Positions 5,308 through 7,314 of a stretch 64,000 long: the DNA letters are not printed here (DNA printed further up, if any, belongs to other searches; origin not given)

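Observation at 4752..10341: GntR-controlled operon pairing an APS-reductase-like flavoprotein/ferredoxin with a TTT transporter; substrate unknown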

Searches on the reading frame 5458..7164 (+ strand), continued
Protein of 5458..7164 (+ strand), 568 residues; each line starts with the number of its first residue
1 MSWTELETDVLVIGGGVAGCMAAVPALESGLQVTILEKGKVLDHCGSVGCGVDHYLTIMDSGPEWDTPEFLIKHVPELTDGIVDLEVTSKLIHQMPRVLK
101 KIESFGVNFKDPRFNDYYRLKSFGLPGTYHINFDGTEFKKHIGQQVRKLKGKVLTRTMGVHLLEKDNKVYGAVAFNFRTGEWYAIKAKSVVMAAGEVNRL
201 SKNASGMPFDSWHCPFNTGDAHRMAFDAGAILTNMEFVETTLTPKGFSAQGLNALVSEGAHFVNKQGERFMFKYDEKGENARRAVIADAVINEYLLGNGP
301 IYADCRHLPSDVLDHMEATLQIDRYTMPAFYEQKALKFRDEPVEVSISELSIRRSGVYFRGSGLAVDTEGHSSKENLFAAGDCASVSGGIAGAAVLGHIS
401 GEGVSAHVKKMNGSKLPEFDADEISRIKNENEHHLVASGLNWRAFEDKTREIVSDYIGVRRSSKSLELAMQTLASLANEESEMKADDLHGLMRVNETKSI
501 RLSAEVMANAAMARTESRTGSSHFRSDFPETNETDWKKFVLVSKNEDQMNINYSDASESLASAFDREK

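Call 85: search_dna_similar(query=window:5458-7164:+, collection=plasmids, mode=protein, max_evalue=1e-40, max_rows=25)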
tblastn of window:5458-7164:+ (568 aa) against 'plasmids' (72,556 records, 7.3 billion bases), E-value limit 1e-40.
Records with a match: 52; places in all: 52; records where one place covers at least 80% of the query: 52.
Best place of each record, by identity: <60% 52.
By first word of the organism name: Paraburkholderia 8; Sinorhizobium 5; Rhizobium 5; Bradyrhizobium 4; Burkholderia 4; Acinetobacter 4; Mesorhizobium 3; Ensifer 3; Methylocystis 2; Pseudanabaena 2; and 10 more.
By predicted mobility (MOB-suite, as given by PLSDB): non-mobilizable 32; conjugative 14; mobilizable 6.
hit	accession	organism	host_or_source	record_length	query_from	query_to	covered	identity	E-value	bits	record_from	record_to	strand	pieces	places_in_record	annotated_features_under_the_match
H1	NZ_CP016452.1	Sinorhizobium sp. RAC02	Microbial isolate,Algal phycosphere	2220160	4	549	96%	31.4%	1e-57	216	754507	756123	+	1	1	none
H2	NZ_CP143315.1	Methylocystis iwaonis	cell culture,rice rhizosphere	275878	4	546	96%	31.5%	2e-52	201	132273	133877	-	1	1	fumarate reductase/succinate dehydrogenase flavoprotein subunit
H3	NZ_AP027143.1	Methylocystis iwaonis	-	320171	4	546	96%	31.5%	7e-52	199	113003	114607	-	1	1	fumarate reductase/succinate dehydrogenase flavoprotein subunit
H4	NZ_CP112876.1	Pseudanabaena galeata CCNP1313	-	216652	6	549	96%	31.3%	3e-60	224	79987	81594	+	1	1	fumarate reductase/succinate dehydrogenase flavoprotein subunit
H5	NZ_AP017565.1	Pseudanabaena sp. ABRG5-3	-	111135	6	549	96%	31.3%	5e-60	223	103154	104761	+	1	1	fumarate reductase/succinate dehydrogenase flavoprotein subunit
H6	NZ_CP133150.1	Sinorhizobium chiapasense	Acaciella angustissima,cell culture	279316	4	568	99%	30.0%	8e-56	211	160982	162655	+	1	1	fumarate reductase/succinate dehydrogenase flavoprotein subunit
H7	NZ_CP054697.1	Nostoc edaphicum CCNP1411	-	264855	5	551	96%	30.6%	2e-48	189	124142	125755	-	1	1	fumarate reductase/succinate dehydrogenase flavoprotein subunit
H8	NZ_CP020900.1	Rhizobium phaseoli Brasil 5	Phaseolus vulgaris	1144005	4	549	96%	30.6%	5e-58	217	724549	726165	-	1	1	record has no annotation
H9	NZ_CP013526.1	Rhizobium phaseoli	Phaseolus vulgaris,Whole ...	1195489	4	549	96%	30.6%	5e-58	217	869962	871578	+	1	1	record has no annotation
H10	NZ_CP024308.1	Sinorhizobium fredii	Phaseolus vulgaris,cell culture,plant ...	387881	4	549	96%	30.6%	2e-56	212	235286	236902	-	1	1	fumarate reductase/succinate dehydrogenase flavoprotein subunit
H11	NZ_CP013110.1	Sinorhizobium americanum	Vachellia farnesiana,cell culture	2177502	4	549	96%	30.6%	4e-56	211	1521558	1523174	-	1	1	record has no annotation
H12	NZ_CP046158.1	Leptolyngbya sp. BL0902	cell culture,open pond on an algae farm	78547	1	536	94%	31.1%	4e-55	209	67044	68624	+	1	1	fumarate reductase/succinate dehydrogenase flavoprotein subunit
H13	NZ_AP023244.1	Mesorhizobium sp. 113-3-3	Lotus japonicus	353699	4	549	96%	30.5%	5e-56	211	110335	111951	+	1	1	fumarate reductase/succinate dehydrogenase flavoprotein subunit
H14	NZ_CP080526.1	Mesorhizobium sp. AR07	Oxytropis sp.,Cell culture,root nodule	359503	4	549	96%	30.1%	3e-55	209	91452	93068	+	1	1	fumarate reductase/succinate dehydrogenase flavoprotein subunit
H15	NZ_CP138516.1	Variovorax paradoxus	Legume root,PacBio whole genome assembly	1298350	1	545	96%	30.0%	8e-55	207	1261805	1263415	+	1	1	none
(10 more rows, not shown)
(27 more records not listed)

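Call 86: get_annotated_region(hit=H10, flank=7000)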
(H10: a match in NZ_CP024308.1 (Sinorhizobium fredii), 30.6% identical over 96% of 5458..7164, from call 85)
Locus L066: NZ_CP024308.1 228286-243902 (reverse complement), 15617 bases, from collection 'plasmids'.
description: Sinorhizobium fredii strain NXT3 plasmid pSfreNXT3a, complete sequence
organism: Sinorhizobium fredii (NCBI taxid 380)
taxonomy: Bacteria; Pseudomonadota; Alphaproteobacteria; Hyphomicrobiales; Rhizobiaceae; Sinorhizobium; Sinorhizobium fredii
host: -; source: Phaseolus vulgaris,cell culture,plant nodule in agricultural field; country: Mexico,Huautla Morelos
typing (MOB-suite, as given by PLSDB): conjugative; replicon rep_cluster_637; relaxase MOBP; mating-pair formation MPF_T
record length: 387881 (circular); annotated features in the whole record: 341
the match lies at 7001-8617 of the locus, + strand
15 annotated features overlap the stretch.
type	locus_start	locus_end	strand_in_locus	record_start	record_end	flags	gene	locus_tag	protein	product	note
CDS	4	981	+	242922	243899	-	-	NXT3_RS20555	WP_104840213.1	ABC transporter permease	GO:0055085 - transmembrane transport [Evidence IEA]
CDS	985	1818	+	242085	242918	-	-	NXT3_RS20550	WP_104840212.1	ABC transporter permease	-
CDS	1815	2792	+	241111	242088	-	-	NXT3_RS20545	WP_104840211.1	ABC transporter ATP-binding protein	-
CDS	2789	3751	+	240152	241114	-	-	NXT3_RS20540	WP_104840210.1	oligopeptide/dipeptide ABC transporter ATP-binding protein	GO:0015833 - peptide transport [Evidence IEA]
CDS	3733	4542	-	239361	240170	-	-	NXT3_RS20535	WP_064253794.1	PhnD/SsuA/transferrin family substrate-binding protein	-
CDS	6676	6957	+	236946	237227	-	-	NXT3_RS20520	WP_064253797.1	gamma-butyrobetaine hydroxylase-like domain-containing protein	-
CDS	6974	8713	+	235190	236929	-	-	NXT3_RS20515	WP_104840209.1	fumarate reductase/succinate dehydrogenase flavoprotein subunit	-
CDS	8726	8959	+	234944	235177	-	-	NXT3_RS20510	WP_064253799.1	ferredoxin family protein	-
CDS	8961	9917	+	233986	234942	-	-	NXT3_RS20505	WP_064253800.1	HEAT repeat domain-containing protein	-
CDS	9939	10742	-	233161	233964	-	-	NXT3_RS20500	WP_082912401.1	Crp/Fnr family transcriptional regulator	GO:0006355 - regulation of DNA-templated transcription [Evidence IEA]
CDS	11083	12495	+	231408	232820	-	-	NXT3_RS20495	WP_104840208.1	ABC transporter substrate-binding protein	-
CDS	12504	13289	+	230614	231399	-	-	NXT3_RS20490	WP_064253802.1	ABC transporter permease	-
CDS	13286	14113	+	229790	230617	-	-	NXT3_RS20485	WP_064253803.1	ABC transporter ATP-binding protein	GO:0006810 - transport [Evidence IEA]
CDS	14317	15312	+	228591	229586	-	-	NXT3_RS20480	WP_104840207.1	MsnO8 family LLM class oxidoreductase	GO:0008150 - biological_process [Evidence IEA]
CDS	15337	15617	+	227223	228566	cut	-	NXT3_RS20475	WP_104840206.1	LLM class flavin-dependent oxidoreductase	-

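Call 88: search_dna_similar(query=L002:6785-7972:+, collection=plasmids, mode=protein, max_evalue=1e-30, max_rows=25)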
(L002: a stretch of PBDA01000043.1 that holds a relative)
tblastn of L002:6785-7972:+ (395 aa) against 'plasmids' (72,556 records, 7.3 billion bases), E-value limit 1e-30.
Records with a match: 258; places in all: 271; records where one place covers at least 80% of the query: 258.
Best place of each record, by identity: 60-80% 11; <60% 247.
By first word of the organism name: Pseudosulfitobacter 47; Rhizobium 22; Azospirillum 19; Klebsiella 16; Sulfitobacter 13; Paracoccus 12; Paraburkholderia 11; Escherichia 8; Haladaptatus 7; Haloarcula 6; and 55 more.
By predicted mobility (MOB-suite, as given by PLSDB): non-mobilizable 216; conjugative 22; mobilizable 20.
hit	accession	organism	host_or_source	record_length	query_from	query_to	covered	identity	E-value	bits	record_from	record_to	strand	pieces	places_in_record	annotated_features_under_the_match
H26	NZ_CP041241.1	Sinorhizobium mexicanum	Acaciella angustissima,cell culture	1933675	5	395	99%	76.0%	0e+0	648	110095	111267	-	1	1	none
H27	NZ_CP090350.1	Methylobacterium oryzae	single cell,soil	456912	8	395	98%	76.0%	0e+0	633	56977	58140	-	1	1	UxaA family hydrolase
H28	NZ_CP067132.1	Paracoccus seriniphilus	cell culture,washing water of Bugula ...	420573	7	395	98%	75.6%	0e+0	632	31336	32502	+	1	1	UxaA family hydrolase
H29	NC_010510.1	Methylobacterium radiotolerans JCM 2831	-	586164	6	392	98%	75.5%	0e+0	625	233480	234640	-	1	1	UxaA family hydrolase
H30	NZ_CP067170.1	Paracoccus aestuarii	cell culture,isolated from tidal flat ...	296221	7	395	98%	75.1%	0e+0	635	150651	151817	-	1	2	UxaA family hydrolase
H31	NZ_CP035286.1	Paracoccus versutus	whole organism,soil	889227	7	395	98%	75.1%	0e+0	630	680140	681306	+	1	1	UxaA family hydrolase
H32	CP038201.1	Paracoccus ferrooxidans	single cell,bioreactor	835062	7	395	98%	75.1%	0e+0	630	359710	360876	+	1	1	D-galactarate dehydratase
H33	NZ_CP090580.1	Methylobacterium radiotolerans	Pure isolate,Urban soil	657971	6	392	98%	75.2%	0e+0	623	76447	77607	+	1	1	UxaA family hydrolase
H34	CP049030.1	Rhodobacteraceae bacterium SC52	Apostichopus japonicus,pure ...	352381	8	395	98%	72.9%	0e+0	603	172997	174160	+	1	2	UxaA family hydrolase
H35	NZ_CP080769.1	Cupriavidus pinatubonensis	genomic assembly,soil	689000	9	395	98%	65.1%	1e-160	507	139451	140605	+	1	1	UxaA family hydrolase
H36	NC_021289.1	Caballeronia insecticola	-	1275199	9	395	98%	63.0%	9e-158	498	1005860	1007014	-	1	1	none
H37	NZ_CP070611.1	Rhodococcus koreensis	cell culture,rhizosphere of apple ...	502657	14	395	97%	59.5%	7e-139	444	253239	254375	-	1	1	UxaA family hydrolase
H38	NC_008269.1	Rhodococcus jostii RHA1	-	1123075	14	395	97%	59.3%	4e-138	442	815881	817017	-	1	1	record has no annotation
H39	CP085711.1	Bacillus sp. F19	single cell,soil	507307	14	391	96%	40.2%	8e-74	257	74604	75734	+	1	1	UxaA family hydrolase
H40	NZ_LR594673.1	Variovorax sp. PBL-E5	linuron-contaminated soil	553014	4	391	98%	38.8%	2e-73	256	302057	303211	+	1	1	UxaA family hydrolase (x2)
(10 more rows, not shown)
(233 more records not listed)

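Call 89: get_annotated_region(hit=H35, flank=8000)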
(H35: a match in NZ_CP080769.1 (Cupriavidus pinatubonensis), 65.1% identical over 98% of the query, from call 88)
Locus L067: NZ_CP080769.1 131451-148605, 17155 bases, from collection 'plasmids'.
description: Cupriavidus pinatubonensis strain HN-2 plasmid p2, complete sequence
organism: Cupriavidus pinatubonensis (NCBI taxid 248026)
taxonomy: Bacteria; Pseudomonadota; Betaproteobacteria; Burkholderiales; Burkholderiaceae; Cupriavidus; Cupriavidus pinatubonensis
host: -; source: genomic assembly,soil; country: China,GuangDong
typing (MOB-suite, as given by PLSDB): non-mobilizable
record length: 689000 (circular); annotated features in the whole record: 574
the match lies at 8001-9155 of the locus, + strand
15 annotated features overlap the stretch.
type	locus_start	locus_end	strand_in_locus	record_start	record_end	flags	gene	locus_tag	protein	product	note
CDS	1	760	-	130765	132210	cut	-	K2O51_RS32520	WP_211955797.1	IS1182 family transposase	-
CDS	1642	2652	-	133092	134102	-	-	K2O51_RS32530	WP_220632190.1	LacI family DNA-binding transcriptional regulator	-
CDS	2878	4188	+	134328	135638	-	hpsN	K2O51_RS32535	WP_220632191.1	sulfopropanediol 3-dehydrogenase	-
CDS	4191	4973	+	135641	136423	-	hpsO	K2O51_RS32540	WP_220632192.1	(S)-sulfopropanediol 2-dehydrogenase HpsO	-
CDS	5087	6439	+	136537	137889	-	-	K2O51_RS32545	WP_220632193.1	MFS transporter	GO:0055085 - transmembrane transport [Evidence IEA]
CDS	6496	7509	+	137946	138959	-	-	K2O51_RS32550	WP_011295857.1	galactitol-1-phosphate 5-dehydrogenase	-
CDS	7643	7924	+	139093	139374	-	-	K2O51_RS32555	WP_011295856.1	UxaA family hydrolase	-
CDS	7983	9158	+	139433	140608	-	-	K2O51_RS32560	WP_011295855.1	UxaA family hydrolase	-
CDS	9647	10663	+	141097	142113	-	-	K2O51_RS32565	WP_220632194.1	tripartite tricarboxylate transporter substrate binding protein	-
CDS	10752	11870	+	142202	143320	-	-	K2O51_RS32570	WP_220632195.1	Re/Si-specific NAD(P)(+) transhydrogenase subunit alpha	GO:1902600 - proton transmembrane transport [Evidence IEA]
CDS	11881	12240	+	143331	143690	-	-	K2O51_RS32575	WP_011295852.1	NAD(P) transhydrogenase subunit alpha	-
CDS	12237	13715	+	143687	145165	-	-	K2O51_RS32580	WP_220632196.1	NAD(P)(+) transhydrogenase (Re/Si-specific) subunit beta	-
CDS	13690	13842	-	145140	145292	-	-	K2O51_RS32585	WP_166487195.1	hypothetical protein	-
CDS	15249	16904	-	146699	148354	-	-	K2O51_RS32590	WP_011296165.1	acyl-CoA synthetase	-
CDS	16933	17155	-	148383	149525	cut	-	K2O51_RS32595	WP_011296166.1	acyl-CoA dehydrogenase family protein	-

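Call 90: get_annotated_region(hit=H31, flank=8000)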
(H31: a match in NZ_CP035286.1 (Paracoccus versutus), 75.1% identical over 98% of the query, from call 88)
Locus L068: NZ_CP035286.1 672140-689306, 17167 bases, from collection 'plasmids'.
description: Paracoccus versutus strain UW1 plasmid pTAV3, complete sequence
organism: Paracoccus versutus (NCBI taxid 34007)
taxonomy: Bacteria; Pseudomonadota; Alphaproteobacteria; Rhodobacterales; Paracoccaceae; Paracoccus; Paracoccus versutus
host: -; source: whole organism,soil; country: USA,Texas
typing (MOB-suite, as given by PLSDB): non-mobilizable; replicon rep_cluster_229
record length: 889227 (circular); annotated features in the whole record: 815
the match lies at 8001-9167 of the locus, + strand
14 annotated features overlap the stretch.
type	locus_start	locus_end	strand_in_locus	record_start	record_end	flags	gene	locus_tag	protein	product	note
CDS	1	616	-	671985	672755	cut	-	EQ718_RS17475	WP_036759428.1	SDR family oxidoreductase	-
CDS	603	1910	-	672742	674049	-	hisD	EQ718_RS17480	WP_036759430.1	histidinol dehydrogenase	GO:0000105 - histidine biosynthetic process [Evidence IEA]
CDS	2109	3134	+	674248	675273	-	-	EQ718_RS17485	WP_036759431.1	LacI family DNA-binding transcriptional regulator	-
CDS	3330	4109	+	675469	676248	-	-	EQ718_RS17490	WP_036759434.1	ABC transporter permease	-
CDS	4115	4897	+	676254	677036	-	-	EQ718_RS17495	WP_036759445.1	ABC transporter permease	-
CDS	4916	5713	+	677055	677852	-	-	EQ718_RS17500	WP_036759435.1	ABC transporter ATP-binding protein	GO:0006810 - transport [Evidence IEA]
CDS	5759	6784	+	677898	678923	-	-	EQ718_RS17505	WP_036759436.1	ABC transporter substrate-binding protein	-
CDS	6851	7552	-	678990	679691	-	-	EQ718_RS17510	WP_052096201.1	GntR family transcriptional regulator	-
CDS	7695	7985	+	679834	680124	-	-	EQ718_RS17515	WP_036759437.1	UxaA family hydrolase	-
CDS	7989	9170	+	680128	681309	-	-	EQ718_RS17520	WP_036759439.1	UxaA family hydrolase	-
CDS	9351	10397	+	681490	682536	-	-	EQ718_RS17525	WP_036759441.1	putative sulfate exporter family transporter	-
CDS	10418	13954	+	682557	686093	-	-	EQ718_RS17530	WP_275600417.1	pyruvate carboxylase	GO:0006094 - gluconeogenesis [Evidence IEA]; GO:0006090 - pyruvate metabolic process [Evidence IEA]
CDS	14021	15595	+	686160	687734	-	-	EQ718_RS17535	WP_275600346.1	Re/Si-specific NAD(P)(+) transhydrogenase subunit alpha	GO:1902600 - proton transmembrane transport [Evidence IEA]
CDS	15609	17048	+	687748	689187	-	-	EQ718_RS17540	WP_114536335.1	NAD(P)(+) transhydrogenase (Re/Si-specific) subunit beta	-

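Call 93: search_protein_families(library=pfam, proteins=[L025:6769-7785:+, L025:5167-6456:+, L025:3217-4644:-, L025:1440-2957:-, L044:12856-13962:-, L044:13991-15241:-, L044:15334-16680:+, L017:13539-15959:-, L017:5323-7137:+, L009:15273-16391:-], max_evalue=0.00001)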
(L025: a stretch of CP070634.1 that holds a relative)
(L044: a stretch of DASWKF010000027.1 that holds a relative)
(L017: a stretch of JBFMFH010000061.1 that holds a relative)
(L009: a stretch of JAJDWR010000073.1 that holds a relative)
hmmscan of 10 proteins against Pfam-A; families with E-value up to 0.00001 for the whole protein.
L025:6769-7785:+ (338 aa): 0 families

L025:5167-6456:+ (429 aa): 0 families

L025:3217-4644:- (475 aa): 1 family
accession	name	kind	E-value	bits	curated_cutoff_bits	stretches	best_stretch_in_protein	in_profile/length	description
PF00211.25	Guanylate_cyc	-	2.7e-12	47.1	21.9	1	287-428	7-143/183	Adenylate and Guanylate cyclase catalytic domain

L025:1440-2957:- (505 aa): 0 families

L044:12856-13962:- (368 aa): 1 family
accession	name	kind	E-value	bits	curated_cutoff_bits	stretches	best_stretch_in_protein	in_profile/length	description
PF03734.19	YkuD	-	3.4e-24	86.5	23.4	1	123-254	3-146/146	L,D-transpeptidase catalytic domain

L044:13991-15241:- (416 aa): 4 families
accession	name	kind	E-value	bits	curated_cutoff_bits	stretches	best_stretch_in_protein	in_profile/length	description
PF24684.1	Vgb_lyase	-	7.8e-38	130.4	50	2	106-287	45-222/290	Virginiamycin B lyase family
PF08450.18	SGL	-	2.6e-13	50.6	26.3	0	238-284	177-223/246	SMP-30/Gluconolactonase/LRE-like region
PF21959.2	DUF6923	-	4.4e-09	36.9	27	0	166-249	95-178/234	Repeat of unknown function (DUF6923)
PF16819.11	DUF5074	-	1.8e-07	31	27.2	0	208-245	188-230/353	Domain of unknown function (DUF5074)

L044:15334-16680:+ (448 aa): 4 families
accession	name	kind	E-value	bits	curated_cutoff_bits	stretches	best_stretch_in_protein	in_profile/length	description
PF12002.13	MgsA_C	-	1e-62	211.4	27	1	274-439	1-166/167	MgsA AAA+ ATPase C terminal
PF16193.11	AAA_assoc_2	-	1.3e-21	77.1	34.3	1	196-273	6-81/81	AAA C-terminal domain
PF00004.35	AAA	-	4.5e-15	56.7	21.2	1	55-164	1-127/131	ATPase family associated with various cellular activities (AAA)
PF05496.18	RuvB_N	-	2.6e-11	44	27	1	22-142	1-118/159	Holliday junction DNA helicase RuvB P-loop domain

L017:13539-15959:- (806 aa): 1 family
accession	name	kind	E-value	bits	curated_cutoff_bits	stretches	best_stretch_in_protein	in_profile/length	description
PF01425.27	Amidase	-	7.1e-26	91.7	27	1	201-457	26-246/445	Amidase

L017:5323-7137:+ (604 aa): 1 family
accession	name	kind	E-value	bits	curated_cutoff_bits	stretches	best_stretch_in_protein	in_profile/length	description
PF00488.27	MutS_V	-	5.9e-19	69.2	30.2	1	431-600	2-170/188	MutS domain V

L009:15273-16391:- (372 aa): 2 families
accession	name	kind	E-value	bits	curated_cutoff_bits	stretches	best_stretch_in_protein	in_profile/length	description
PF01168.26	Ala_racemase_N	-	6.1e-54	183.5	24.1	1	25-234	1-220/220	Alanine racemase, N-terminal domain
PF00842.27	Ala_racemase_C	-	4.3e-37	127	25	1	247-370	3-127/127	Alanine racemase, C-terminal domain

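Call 99: find_homologous_proteins(query=L028:7980-9716:+, max_evalue=1e-100)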
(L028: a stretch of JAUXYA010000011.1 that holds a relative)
Query L028:7980-9716:+ (578 aa): 687 proteins with E <= 1e-100 among 8000 candidates; the best 120 are listed.
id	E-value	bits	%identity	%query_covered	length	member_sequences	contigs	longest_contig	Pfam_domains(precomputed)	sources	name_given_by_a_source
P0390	0.0e+0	1313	100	100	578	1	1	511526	PF01266.31,PF00890.31,PF07992.21,PF02910.26,PF12831.14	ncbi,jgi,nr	ncbi:MAG: FAD-binding protein [Burkholderiales bacterium]|nr:FAD-binding protein [Burkholderiales ba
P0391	0.0e+0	1273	96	100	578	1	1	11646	PF00890.31,PF07992.21,PF02910.26,PF12831.14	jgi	-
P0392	0.0e+0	1267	96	100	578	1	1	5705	PF00890.31,PF07992.21,PF02910.26,PF12831.14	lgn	-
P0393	0.0e+0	1265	96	100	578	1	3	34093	PF00890.31,PF07992.21,PF02910.26,PF12831.14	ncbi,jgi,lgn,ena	jgi:succinate dehydrogenase/fumarate reductase flavoprotein subunit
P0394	0.0e+0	1263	96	100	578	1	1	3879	PF00890.31,PF07992.21,PF02910.26,PF12831.14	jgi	jgi:adenylylsulfate reductase, subunit A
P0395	0.0e+0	1262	96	100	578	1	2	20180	PF00890.31,PF07992.21,PF02910.26,PF12831.14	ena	-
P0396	0.0e+0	1258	96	99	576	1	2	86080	PF00890.31,PF07992.21,PF02910.26,PF12831.14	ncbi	-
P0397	0.0e+0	1252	95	99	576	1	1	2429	PF00890.31,PF07992.21,PF02910.26,PF12831.14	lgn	-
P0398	0.0e+0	1251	95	99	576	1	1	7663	PF00890.31,PF07992.21,PF02910.26,PF12831.14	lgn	-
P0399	0.0e+0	1249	95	99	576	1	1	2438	PF00890.31,PF07992.21,PF02910.26,PF12831.14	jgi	-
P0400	0.0e+0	1248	95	99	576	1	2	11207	PF00890.31,PF07992.21,PF02910.26,PF12831.14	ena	-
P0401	0.0e+0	1207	92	99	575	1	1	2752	PF00890.31,PF07992.21,PF02910.26,PF01134.29,PF12831.14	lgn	-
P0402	0.0e+0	1206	92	99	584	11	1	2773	PF00890.31,PF07992.21,PF02910.26,PF01134.29,PF12831.14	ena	-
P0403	0.0e+0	1198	91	99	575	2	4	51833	PF00890.31,PF07992.21,PF02910.26,PF01134.29,PF12831.14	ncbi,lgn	ncbi:MAG: FAD-binding protein [Burkholderiales bacterium]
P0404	0.0e+0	1196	91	99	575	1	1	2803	PF00890.31,PF07992.21,PF02910.26,PF12831.14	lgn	-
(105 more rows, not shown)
